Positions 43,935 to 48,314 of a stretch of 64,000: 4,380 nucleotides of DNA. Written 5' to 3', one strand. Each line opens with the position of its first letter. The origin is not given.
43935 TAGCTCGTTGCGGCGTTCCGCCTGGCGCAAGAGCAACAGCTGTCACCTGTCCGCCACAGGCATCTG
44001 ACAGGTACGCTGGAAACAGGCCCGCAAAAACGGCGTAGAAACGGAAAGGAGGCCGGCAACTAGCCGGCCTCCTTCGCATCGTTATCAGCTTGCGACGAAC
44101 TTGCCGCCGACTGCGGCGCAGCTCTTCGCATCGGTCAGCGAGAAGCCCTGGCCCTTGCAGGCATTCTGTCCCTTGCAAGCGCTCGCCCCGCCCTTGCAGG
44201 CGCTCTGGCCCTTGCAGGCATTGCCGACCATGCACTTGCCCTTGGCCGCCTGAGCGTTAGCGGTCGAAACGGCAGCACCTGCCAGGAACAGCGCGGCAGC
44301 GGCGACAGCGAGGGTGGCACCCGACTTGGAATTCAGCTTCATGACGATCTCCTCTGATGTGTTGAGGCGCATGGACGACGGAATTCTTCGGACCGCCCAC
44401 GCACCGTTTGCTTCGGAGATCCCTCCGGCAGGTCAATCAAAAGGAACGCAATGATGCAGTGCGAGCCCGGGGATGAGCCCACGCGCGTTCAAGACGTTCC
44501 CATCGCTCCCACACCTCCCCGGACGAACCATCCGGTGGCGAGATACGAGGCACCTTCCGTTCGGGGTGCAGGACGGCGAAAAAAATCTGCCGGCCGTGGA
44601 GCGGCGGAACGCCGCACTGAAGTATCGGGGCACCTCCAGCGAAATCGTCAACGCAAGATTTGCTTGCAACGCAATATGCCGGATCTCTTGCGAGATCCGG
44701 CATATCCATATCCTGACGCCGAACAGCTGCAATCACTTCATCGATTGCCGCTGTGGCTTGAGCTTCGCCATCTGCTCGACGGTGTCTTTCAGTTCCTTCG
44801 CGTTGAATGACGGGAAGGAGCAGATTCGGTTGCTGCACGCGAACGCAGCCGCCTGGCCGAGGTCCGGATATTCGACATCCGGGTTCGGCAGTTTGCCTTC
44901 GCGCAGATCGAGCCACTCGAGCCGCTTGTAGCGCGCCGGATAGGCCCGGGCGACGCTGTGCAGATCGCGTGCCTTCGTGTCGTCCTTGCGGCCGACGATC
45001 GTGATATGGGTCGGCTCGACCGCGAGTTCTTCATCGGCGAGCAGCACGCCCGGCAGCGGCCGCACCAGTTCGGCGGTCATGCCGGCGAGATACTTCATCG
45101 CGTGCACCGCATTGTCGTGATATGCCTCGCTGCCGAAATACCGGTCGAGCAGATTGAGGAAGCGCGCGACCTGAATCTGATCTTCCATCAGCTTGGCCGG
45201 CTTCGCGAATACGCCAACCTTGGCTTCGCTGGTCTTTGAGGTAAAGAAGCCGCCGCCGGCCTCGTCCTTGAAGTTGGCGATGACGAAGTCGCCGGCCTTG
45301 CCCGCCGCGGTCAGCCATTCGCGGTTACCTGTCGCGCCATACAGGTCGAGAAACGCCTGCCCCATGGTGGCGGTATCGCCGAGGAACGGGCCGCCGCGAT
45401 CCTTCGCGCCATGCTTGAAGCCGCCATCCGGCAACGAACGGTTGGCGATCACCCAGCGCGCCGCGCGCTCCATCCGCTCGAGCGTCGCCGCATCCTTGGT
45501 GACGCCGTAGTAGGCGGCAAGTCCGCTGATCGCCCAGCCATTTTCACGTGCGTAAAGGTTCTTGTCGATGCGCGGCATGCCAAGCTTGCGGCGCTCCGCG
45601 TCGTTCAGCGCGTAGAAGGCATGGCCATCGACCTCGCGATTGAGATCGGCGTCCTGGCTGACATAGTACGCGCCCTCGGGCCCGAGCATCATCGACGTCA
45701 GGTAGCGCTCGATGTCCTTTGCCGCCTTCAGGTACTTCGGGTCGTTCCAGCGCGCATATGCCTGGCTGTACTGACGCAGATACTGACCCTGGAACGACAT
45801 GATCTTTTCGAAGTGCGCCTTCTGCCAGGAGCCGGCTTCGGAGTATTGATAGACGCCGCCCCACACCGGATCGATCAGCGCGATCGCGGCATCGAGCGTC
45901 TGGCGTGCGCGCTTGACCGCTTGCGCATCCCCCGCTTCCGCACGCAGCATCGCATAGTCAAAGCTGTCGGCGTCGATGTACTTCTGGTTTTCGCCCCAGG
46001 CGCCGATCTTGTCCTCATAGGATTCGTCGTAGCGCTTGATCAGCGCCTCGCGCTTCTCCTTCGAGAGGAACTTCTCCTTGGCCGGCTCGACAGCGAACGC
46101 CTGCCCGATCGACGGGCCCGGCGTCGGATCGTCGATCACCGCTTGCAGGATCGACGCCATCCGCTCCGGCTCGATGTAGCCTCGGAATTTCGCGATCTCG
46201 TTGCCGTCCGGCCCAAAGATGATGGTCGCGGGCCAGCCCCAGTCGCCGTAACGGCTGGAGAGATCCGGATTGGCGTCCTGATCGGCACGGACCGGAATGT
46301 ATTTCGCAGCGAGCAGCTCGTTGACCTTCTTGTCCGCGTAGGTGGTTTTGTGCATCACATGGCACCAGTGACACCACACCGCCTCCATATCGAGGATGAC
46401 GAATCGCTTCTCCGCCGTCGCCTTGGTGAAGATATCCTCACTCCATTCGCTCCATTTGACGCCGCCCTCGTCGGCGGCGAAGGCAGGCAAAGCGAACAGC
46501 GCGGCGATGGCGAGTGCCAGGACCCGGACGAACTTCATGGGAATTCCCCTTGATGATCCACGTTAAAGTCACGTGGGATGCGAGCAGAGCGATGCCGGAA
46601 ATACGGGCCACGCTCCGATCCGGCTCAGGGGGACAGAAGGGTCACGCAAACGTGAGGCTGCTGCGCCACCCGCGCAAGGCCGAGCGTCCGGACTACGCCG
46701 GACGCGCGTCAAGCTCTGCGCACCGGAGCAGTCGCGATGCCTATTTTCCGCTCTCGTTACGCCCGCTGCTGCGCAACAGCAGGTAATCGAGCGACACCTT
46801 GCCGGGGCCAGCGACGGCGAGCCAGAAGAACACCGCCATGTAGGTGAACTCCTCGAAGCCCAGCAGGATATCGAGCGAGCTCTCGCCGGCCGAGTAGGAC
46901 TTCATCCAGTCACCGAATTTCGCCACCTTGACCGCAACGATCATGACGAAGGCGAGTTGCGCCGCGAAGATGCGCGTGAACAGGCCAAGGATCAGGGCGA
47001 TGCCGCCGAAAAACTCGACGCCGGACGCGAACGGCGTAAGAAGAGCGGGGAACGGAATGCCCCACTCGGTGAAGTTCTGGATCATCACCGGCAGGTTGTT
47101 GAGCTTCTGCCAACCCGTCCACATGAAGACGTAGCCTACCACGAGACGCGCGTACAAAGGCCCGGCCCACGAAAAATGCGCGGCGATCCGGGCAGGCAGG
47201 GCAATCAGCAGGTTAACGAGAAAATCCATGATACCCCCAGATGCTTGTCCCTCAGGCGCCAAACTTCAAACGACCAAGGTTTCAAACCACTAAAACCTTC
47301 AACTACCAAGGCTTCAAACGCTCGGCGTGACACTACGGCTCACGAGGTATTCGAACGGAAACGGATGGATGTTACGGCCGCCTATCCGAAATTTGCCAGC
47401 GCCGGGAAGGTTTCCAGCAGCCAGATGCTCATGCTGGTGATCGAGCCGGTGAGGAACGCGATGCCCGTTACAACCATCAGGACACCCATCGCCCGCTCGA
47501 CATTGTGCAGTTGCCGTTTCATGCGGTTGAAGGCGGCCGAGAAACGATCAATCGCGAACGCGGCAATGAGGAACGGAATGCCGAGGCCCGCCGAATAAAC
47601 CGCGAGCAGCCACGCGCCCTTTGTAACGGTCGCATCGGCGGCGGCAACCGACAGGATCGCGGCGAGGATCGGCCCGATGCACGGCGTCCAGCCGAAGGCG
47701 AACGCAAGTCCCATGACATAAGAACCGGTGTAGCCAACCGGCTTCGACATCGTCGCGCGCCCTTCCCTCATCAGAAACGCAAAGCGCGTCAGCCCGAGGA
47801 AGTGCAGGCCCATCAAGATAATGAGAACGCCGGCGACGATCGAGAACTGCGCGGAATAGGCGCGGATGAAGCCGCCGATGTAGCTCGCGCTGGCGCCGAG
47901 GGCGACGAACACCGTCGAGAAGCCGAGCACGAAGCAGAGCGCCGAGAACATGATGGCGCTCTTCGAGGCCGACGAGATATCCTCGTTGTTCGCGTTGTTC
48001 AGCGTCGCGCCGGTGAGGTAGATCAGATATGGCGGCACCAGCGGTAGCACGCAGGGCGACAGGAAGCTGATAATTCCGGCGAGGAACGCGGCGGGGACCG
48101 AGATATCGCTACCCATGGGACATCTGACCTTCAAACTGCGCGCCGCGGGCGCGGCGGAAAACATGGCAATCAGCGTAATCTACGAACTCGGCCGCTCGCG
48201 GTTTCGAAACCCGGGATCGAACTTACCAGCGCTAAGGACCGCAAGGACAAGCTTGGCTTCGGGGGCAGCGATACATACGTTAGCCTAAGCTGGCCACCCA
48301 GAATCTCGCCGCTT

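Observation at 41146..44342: Bufferin-type RiPP locus: three tandem secreted 6-Cys precursor genes + DUF692 (MNIO) oxidase + DUF2063 partner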

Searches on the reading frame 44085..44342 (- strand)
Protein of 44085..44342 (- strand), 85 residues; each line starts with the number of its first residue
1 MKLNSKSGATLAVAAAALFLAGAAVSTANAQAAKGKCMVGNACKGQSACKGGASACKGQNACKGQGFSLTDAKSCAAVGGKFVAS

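Call 3: search_protein_families(library=ncbifam, proteins=[window:44085-44342:-], max_evalue=0.01)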
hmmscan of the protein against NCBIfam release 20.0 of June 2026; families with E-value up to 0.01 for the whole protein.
window:44085-44342:- (85 aa): 1 family
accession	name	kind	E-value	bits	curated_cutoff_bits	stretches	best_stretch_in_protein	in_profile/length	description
NF050166.1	Cu_RiPP_BufA2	equivalog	1.2e-20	73.5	60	1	8-82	1-78/79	BufA2 family periplasmic bufferin-type metallophore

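Call 4: search_protein_families(library=pfam, proteins=[window:44085-44342:-], max_evalue=0.01)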
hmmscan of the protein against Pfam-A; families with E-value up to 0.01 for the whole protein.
window:44085-44342:- (85 aa): 0 families

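Call 15: list_cluster_members(proteins=[window:44085-44342:-, window:43413-43670:-, window:42986-43243:-, window:41928-42866:-, window:41146-41931:-, window:44733-46538:-])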
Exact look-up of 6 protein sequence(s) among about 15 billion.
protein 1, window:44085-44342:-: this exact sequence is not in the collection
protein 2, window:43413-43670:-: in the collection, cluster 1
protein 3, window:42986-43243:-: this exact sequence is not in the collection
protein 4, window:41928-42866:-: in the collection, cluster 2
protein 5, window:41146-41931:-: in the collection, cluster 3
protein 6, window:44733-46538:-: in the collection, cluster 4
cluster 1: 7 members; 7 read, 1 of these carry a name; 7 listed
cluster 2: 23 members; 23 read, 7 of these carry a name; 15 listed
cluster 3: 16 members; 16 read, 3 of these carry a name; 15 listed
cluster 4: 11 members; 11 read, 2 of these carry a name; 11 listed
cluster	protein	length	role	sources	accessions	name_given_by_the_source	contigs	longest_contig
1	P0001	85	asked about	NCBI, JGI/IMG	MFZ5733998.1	MAG: hypothetical protein ACOY4O_14775 [Pseudomonadota bacterium] | uncharacterized membrane protein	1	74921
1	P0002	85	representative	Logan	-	-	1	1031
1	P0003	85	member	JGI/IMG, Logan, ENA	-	-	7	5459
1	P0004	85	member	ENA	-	-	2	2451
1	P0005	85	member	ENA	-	-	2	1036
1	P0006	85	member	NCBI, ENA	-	-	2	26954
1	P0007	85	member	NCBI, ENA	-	-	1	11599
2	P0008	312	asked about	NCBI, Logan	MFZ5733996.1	MAG: DUF692 domain-containing protein [Pseudomonadota bacterium]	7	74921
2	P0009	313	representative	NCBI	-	-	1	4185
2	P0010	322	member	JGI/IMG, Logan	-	uncharacterized protein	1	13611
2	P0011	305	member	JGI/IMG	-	uncharacterized protein (UPF0276 family)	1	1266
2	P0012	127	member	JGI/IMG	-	uncharacterized protein (UPF0276 family)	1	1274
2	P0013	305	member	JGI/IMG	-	uncharacterized protein (UPF0276 family)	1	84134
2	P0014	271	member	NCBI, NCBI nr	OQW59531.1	MAG: hypothetical protein A4S14_04215 [Proteobacteria bacterium SG_bin9]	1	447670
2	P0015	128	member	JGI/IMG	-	uncharacterized protein (UPF0276 family)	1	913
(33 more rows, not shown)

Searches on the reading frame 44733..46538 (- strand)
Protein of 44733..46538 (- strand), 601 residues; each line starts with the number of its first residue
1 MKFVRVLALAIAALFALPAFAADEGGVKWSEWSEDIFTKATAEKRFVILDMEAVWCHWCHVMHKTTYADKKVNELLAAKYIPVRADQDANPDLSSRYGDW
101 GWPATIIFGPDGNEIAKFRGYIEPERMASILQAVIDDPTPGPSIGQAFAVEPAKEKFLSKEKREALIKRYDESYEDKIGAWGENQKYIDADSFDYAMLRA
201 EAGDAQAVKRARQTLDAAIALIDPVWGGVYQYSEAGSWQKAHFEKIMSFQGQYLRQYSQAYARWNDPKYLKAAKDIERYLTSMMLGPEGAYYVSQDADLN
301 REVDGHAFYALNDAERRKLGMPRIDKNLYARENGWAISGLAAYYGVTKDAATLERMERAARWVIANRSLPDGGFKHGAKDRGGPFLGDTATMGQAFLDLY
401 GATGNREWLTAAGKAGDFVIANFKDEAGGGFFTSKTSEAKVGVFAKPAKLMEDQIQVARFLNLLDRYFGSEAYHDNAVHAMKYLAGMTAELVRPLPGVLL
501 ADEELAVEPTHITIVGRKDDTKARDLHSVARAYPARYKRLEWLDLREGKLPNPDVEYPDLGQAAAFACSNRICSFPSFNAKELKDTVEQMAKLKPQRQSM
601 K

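Call 3: search_protein_families(library=ncbifam, proteins=[window:44733-46538:-], max_evalue=0.01)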
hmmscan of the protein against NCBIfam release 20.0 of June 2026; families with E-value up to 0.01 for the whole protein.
window:44733-46538:- (601 aa): 5 families
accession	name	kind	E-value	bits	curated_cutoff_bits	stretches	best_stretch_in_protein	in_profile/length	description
NF045694.1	seleno_TsoB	exception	3.3e-13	48.6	805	1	4-132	434-569/572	rhodanese/DsbD fusion-like selenoprotein TsoB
NF001419.0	PRK00293.1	subfamily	5.6e-09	35.1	330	1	36-133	469-571/574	protein-disulfide reductase DsbD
TIGR01068.1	thioredoxin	equivalog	4.5e-05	23.5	96.8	1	37-133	6-99/101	thioredoxin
TIGR01126.1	pdi_dom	equivalog_domain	0.0051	17.1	107.2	0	38-129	7-99/105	protein disulfide-isomerase domain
NF008229.0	PRK10996.1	equivalog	0.0077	16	125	0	34-122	42-126/141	thioredoxin TrxC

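Call 4: search_protein_families(library=pfam, proteins=[window:44733-46538:-], max_evalue=0.01)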
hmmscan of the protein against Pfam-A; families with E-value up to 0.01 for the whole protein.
window:44733-46538:- (601 aa): 7 families
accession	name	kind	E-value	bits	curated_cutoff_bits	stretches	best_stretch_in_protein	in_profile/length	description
PF03190.21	Thioredox_DsbH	-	7.1e-22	78.5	27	1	26-117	19-118/163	Protein of unknown function, DUF255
PF13899.12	Thioredoxin_7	-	7.7e-10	39.2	27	1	29-110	2-83/83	Thioredoxin-like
PF13098.12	Thioredoxin_2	-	2e-09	38.2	27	1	41-131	2-104/104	Thioredoxin-like domain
PF07470.19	Glyco_hydro_88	-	7.3e-05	22.3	26.6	1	332-441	30-128/352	Glycosyl Hydrolase Family 88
PF07944.18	Beta-AFase-like_GH127_cat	-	7.7e-05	22.3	24.9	1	233-413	43-201/376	Beta-L-arabinofuranosidase, GH127 catalytic domain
PF00085.26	Thioredoxin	-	0.0002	21.7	23.5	1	34-132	7-102/103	Thioredoxin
PF06662.19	C5-epim_C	-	0.00067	19.6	23.3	0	250-276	31-57/188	D-glucuronyl C5-epimerase C-terminus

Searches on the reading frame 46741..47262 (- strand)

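Call 3: search_protein_families(library=ncbifam, proteins=[window:46741-47262:-], max_evalue=0.01)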
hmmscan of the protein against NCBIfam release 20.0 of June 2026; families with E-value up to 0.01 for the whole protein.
window:46741-47262:- (173 aa): 1 family
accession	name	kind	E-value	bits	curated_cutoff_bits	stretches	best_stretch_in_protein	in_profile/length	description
NF050144.1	matur_HvfX_fam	equivalog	4.1e-19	69.3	80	1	33-114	2-87/165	HvfX family Cu-binding RiPP maturation protein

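Call 4: search_protein_families(library=pfam, proteins=[window:46741-47262:-], max_evalue=0.01)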
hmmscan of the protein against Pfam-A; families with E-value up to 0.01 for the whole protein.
window:46741-47262:- (173 aa): 4 families
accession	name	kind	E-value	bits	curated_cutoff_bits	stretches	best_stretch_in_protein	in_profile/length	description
PF07681.17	DoxX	-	8.1e-20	71.7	23.6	1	35-112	2-81/85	DoxX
PF04173.18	DoxD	-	4e-05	24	22.7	1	81-168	73-150/167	TQO small subunit DoxD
PF13564.11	DoxX_2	-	0.00029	21.4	26.3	1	40-111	4-78/103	DoxX-like family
PF07291.16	MauE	-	0.00052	20.8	27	1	37-109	7-82/128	Methylamine utilisation protein MauE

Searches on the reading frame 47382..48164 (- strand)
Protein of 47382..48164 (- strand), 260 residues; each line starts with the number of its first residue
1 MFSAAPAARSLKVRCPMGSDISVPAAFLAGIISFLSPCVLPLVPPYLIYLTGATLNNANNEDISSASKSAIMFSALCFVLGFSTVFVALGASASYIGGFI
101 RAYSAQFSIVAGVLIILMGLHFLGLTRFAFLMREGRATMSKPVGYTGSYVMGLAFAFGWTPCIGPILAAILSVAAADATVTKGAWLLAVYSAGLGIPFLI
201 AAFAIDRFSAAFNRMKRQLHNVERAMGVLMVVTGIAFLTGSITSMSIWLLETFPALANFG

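Call 3: search_protein_families(library=ncbifam, proteins=[window:47382-48164:-], max_evalue=0.01)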
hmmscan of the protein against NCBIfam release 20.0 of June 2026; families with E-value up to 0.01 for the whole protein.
window:47382-48164:- (260 aa): 2 families
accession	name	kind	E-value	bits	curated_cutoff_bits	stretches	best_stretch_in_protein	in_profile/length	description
NF045694.1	seleno_TsoB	exception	3.4e-18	65.1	805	1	25-246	187-399/572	rhodanese/DsbD fusion-like selenoprotein TsoB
NF001419.0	PRK00293.1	subfamily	5.8e-09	35.1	330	1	21-252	170-396/574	protein-disulfide reductase DsbD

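Call 4: search_protein_families(library=pfam, proteins=[window:47382-48164:-], max_evalue=0.01)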
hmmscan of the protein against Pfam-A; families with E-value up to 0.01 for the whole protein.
window:47382-48164:- (260 aa): 2 families
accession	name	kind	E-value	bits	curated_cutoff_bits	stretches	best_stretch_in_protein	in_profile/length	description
PF02683.22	DsbD_TM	-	2.4e-16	60.1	27.1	1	23-238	5-215/219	Cytochrome C biogenesis protein transmembrane domain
PF13386.12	DsbD_2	-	1.2e-09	38.8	24.9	1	26-235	2-198/199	Cytochrome C biogenesis protein transmembrane region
